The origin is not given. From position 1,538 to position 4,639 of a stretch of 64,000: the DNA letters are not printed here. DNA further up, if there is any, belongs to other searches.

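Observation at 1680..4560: AT-rich island inside a 62%-GC chromosome, encoding one 926-aa secreted protein of unknown fold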

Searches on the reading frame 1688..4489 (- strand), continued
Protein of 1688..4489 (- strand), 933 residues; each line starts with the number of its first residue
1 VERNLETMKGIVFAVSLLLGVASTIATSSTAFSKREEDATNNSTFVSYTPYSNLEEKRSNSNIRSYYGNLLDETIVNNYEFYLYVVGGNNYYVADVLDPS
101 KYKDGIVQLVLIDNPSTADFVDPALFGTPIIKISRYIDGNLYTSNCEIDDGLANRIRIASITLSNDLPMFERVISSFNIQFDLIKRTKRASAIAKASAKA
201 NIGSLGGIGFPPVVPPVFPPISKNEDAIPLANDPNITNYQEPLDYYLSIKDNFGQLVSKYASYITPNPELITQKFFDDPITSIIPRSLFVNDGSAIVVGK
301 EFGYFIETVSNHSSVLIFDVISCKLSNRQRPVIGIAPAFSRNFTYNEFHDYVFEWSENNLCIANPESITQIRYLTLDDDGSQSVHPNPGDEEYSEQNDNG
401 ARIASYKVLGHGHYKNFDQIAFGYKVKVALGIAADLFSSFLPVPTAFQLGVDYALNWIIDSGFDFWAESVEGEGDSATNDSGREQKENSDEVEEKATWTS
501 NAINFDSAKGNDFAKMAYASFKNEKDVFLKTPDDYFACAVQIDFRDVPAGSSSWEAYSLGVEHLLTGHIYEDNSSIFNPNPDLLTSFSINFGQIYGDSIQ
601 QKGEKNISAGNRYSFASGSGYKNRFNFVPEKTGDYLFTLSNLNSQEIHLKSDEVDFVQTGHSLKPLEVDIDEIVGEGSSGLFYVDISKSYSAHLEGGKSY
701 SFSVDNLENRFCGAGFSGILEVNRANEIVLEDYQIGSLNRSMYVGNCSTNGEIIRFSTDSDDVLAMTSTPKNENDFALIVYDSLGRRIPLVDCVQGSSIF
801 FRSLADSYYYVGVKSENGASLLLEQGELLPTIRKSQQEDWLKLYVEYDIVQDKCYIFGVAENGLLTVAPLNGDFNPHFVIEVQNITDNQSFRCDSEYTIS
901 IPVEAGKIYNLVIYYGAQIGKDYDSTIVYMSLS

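Call 34: search_protein_families(library=pfam, proteins=[L091:10467-12503:+, L095:10087-12936:+, L098:8192-11119:+, L092:10581-11618:+, L090:4753-5910:+, L098:11618-14437:-], max_evalue=0.01)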
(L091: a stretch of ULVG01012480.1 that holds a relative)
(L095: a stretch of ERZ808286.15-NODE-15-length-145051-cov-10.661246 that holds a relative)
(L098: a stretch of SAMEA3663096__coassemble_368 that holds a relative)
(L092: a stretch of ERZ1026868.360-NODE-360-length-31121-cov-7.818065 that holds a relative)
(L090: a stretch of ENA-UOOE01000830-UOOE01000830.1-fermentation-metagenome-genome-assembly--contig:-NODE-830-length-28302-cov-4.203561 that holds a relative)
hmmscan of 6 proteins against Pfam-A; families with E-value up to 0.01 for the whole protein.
L091:10467-12503:+ (678 aa): 2 families
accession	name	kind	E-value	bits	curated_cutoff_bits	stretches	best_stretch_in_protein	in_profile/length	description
PF00005.33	ABC_tran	-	3.8e-10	40.9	25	1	46-159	26-132/137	ABC transporter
PF02687.27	FtsX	-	7.2e-05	23.3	25.5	1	565-676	7-116/120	FtsX-like permease C-terminal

L095:10087-12936:+ (949 aa): 2 families
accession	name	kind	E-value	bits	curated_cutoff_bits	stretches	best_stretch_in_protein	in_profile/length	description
PF00005.33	ABC_tran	-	5.6e-11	43.6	25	1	45-165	28-136/137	ABC transporter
PF02687.27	FtsX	-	0.0066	16.9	25.5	1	826-942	2-114/120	FtsX-like permease C-terminal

L098:8192-11119:+ (975 aa): 1 family
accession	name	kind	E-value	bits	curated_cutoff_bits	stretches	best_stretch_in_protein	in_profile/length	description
PF00005.33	ABC_tran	-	1.1e-09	39.4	25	1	19-166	2-136/137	ABC transporter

L092:10581-11618:+ (345 aa): 0 families

L090:4753-5910:+ (385 aa): 0 families

L098:11618-14437:- (939 aa): 9 families
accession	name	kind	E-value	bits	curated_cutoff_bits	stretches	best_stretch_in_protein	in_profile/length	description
PF00005.33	ABC_tran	-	7.6e-30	104.7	25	1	19-168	1-137/137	ABC transporter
PF02687.27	FtsX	-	2.8e-10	40.7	25.5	1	816-927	2-113/120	FtsX-like permease C-terminal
PF02463.25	SMC_N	-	2.7e-06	27.4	40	1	28-199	23-200/220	RecF/RecN/SMC N terminal domain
PF03193.22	RsgA_GTPase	-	0.00035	20.9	30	1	15-55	93-132/174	RsgA GTPase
PF03215.21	Rad17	-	0.00046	20.6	23.8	0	30-94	46-109/186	Rad17 P-loop domain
PF13401.12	AAA_22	-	0.0045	17.7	27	0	29-95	5-33/130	AAA domain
PF13304.12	AAA_21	-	0.0053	17.3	27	0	69-198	165-300/304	AAA domain, putative AbiEii toxin, Type IV TA system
PF13191.12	AAA_16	-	0.0072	17.3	32.6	0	28-56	23-52/167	AAA ATPase domain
PF13555.12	AAA_29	-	0.0086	16.3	27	0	25-46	18-39/61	P-loop containing region of AAA domain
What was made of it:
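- On MacB/FtsX-type (type VII ABC) permease - applies to Y1 and Y2: Partners of X homologs reach FtsX E 7e-5 (23.3 bits against a cut-off of 25.5) and E 0.0066 (call 34).
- Two of these also match Pfam FtsX, below its curated cut-off (L091, L095; call 34).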

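Call 36: find_homologous_proteins(query=P0022, max_evalue=0.00001)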
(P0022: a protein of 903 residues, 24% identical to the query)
Query P0022 (903 aa): 6 proteins with E <= 0.00001 among 8000 candidates.
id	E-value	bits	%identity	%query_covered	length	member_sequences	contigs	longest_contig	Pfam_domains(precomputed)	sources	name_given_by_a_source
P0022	0.0e+0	2029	100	100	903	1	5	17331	-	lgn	-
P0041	2.8e-147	510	36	92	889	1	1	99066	-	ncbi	-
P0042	7.7e-147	509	35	95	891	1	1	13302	-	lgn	-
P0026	2.4e-146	507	35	95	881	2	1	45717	-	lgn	-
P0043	1.9e-142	494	36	92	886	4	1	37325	-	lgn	-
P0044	5.5e-138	480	35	91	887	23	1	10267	-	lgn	-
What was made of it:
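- Tried and rejected: A third, with P0022, gave six members (call 36).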

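Call 39: find_encoding_contigs(protein=P0041, flank=6000, max_places=2)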
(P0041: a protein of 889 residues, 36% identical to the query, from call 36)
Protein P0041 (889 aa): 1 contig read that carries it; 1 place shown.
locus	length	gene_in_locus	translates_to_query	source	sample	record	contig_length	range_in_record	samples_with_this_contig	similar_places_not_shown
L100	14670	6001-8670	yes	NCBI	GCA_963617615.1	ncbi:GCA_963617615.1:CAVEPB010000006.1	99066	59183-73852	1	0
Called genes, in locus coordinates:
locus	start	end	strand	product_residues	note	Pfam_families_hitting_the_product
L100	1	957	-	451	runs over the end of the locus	PF02127:Peptidase_M18, PF05343:Peptidase_M42 (faint)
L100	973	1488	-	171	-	PF04542:Sigma70_r2, PF08281:Sigma70_r4_2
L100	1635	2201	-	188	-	-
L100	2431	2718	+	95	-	-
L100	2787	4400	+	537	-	PF05833:NFACT_N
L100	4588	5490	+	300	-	-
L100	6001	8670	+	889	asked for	-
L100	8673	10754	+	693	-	-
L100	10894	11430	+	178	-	PF13302:Acetyltransf_3, PF13420:Acetyltransf_4 (weak), PF00583:Acetyltransf_1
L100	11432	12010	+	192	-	PF00293:NUDIX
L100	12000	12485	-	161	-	PF01467:CTP_transf_like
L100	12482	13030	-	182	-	PF03602:Cons_hypoth95, PF05175:MTS (weak), PF02086:MethyltransfD12 (faint)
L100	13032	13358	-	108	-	PF06133:Com_YlbF (weak)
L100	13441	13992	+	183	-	PF01327:Pep_deformylase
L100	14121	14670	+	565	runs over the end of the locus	PF00753:Lactamase_B, PF23023:Anti-Pycsar_Apyc1 (faint), PF12706:Lactamase_B_2 (weak), PF22505:RNase_J_b_CASP, PF07521:RMMBL (weak), PF17770:RNase_J_C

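Call 40: find_encoding_contigs(protein=P0026, flank=6000, max_places=2)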
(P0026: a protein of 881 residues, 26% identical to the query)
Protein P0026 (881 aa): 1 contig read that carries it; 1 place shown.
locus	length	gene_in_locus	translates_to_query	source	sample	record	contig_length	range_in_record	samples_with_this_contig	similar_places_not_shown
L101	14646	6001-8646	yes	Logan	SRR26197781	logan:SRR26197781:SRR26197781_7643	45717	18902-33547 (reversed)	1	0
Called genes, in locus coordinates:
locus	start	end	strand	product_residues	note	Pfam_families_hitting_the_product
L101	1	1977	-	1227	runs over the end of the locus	PF13306:LRR_5, PF13855:LRR_8 (faint), PF13306:LRR_5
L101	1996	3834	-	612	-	-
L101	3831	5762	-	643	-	-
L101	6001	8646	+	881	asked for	-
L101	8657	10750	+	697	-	PF00005:ABC_tran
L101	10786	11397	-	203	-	-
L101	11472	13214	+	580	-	PF05496:RuvB_N (faint), PF13177:DNA_pol3_delta2, PF00004:AAA, PF07728:AAA_5 (faint), PF13173:AAA_14 (faint), PF13401:AAA_22 (weak), PF22608:DNAX_ATPase_lid, PF12169:DNA_pol3_gamma3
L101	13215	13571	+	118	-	PF02575:YbaB_DNA_bd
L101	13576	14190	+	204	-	PF02132:RecR_ZnF (faint), PF01751:Toprim, PF13662:Toprim_4, PF21175:RecR_C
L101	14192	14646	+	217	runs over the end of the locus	PF02223:Thymidylate_kin, PF13521:AAA_28 (weak)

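Call 41: find_encoding_contigs(protein=P0043, flank=6000, max_places=2)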
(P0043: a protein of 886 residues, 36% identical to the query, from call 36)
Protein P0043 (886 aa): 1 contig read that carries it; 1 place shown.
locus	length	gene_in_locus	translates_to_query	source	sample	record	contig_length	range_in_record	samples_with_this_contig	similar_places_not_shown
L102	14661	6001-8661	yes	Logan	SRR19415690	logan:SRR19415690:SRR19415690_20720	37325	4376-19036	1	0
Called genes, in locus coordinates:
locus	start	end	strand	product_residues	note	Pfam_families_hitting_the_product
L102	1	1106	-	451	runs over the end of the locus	PF02127:Peptidase_M18, PF05343:Peptidase_M42 (faint)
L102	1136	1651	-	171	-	PF04542:Sigma70_r2, PF08281:Sigma70_r4_2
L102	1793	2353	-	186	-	-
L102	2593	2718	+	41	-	-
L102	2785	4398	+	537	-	PF05833:NFACT_N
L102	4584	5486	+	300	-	-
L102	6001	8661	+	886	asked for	-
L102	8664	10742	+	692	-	-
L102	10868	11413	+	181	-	PF13302:Acetyltransf_3, PF13420:Acetyltransf_4 (weak), PF00583:Acetyltransf_1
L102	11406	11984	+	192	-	PF00293:NUDIX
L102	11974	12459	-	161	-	PF01467:CTP_transf_like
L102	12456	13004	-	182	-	PF03602:Cons_hypoth95, PF02005:TRM (weak), PF05175:MTS (weak), PF02086:MethyltransfD12 (faint)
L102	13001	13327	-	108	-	-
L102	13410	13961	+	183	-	PF01327:Pep_deformylase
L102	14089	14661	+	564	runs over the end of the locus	PF00753:Lactamase_B, PF12706:Lactamase_B_2 (weak), PF22505:RNase_J_b_CASP, PF07521:RMMBL (weak), PF17770:RNase_J_C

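Call 46: search_solved_structures(query=A5, max_evalue=1)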
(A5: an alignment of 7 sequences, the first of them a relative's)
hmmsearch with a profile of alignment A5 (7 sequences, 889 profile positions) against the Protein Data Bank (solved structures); distinct sequences matched with E-value up to 1: 439 (the best 60 are shown).
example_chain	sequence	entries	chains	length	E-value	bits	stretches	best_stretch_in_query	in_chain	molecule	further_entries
9o9x_A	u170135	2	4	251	3.4e-25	91.7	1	14-178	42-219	ABC transporter ATP-binding protein YtrE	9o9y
1f3o_A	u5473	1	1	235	4.9e-22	81.2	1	1-173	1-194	HYPOTHETICAL ABC TRANSPORTER ATP-BINDING PROTEIN MJ0796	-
1l2t_A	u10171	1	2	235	1e-21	80.2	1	1-173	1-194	Hypothetical ABC transporter ATP-binding protein MJ0796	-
5gko_A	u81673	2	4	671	1.1e-21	80.1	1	15-276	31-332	Macrolide export ATP-binding/permease protein MacB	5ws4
3tif_A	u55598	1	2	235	2.1e-21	79.1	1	1-173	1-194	Uncharacterized ABC transporter ATP-binding protein MJ0796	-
7mdx_D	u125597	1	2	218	3e-21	78.7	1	15-170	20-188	Lipoprotein-releasing system ATP-binding protein LolD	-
7v8l_D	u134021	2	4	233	3.5e-21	78.4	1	15-170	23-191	Lipoprotein-releasing system ATP-binding protein LolD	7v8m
7mdy_D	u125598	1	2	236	3.7e-21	78.3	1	15-170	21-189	Lipoprotein-releasing system ATP-binding protein LolD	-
9rlc_D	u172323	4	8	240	3.8e-21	78.3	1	16-170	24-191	Lipoprotein-releasing system ATP-binding protein LolD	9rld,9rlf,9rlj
7arh_F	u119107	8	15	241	3.9e-21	78.3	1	16-170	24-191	Lipoprotein-releasing system ATP-binding protein LolD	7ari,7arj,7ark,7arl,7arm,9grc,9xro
9rle_D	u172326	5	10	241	3.9e-21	78.3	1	16-170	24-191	Lipoprotein-releasing system ATP-binding protein LolD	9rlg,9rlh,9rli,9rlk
5lil_A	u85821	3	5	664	6.9e-21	77.4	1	12-278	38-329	Macrolide export ATP-binding/permease protein MacB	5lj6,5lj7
7v8i_D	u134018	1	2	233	7.1e-21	77.4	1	15-170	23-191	Lipoprotein-releasing system ATP-binding protein LolD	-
9gvk_D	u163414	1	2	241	7.8e-21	77.3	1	16-170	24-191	Lipoprotein-releasing system ATP-binding protein LolD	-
9w2w_D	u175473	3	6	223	1.5e-20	76.3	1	16-173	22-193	LolD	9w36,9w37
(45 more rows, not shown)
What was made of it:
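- Closest known: MacB. Same: The partners of X homologs have an N-terminal ATPase closest to YtrE, MacB, LolD and BceA, fused to a 4-TM permease with a large external domain (calls 34, 46).
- The partners' ATPase domain is closest to YtrE, MacB, LolD and BceA (call 46). Coupling to MacB/LolD-type ATPase-permease fusions is strict (calls 34, 46).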

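Call 48: search_protein_families(library=pfam, proteins=[L100:8673-10754:+, L092:10581-11618:+, L101:8657-10750:+], max_evalue=10)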
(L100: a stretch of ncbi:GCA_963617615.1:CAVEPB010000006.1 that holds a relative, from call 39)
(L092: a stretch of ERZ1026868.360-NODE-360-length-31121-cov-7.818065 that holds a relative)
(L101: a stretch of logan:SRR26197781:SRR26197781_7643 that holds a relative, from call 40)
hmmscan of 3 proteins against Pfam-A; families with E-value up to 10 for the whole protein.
L100:8673-10754:+ (693 aa): 3 families
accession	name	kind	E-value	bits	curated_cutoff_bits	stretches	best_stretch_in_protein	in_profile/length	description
PF06407.16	BDV_P40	-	0.045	13.1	26.3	1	545-631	35-123/349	Borna disease virus P40 protein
PF01956.21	EMC3_TMCO1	-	0.74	10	27.1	1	600-670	86-152/169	Integral membrane protein EMC3/TMCO1-like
PF02687.27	FtsX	-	4.3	7.9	25.5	1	565-668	6-112/120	FtsX-like permease C-terminal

L092:10581-11618:+ (345 aa): 2 families
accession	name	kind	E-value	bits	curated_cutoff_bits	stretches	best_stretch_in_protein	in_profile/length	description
PF01292.26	Ni_hydr_CYTB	-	0.038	14.2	30.1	1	273-321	15-62/179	Prokaryotic cytochrome b561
PF09843.14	DUF2070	-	4.5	5.9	30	1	238-325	10-90/561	Predicted membrane protein (DUF2070)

L101:8657-10750:+ (697 aa): 2 families
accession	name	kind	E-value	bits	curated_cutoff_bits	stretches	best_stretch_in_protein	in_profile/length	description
PF00005.33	ABC_tran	-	8.1e-09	36.6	25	1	49-168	27-135/137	ABC transporter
PF02687.27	FtsX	-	7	7.2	25.5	1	574-682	3-112/120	FtsX-like permease C-terminal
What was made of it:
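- Y1 and Y2 give no direct Pfam FtsX or MacB_PCD hit (call 48).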
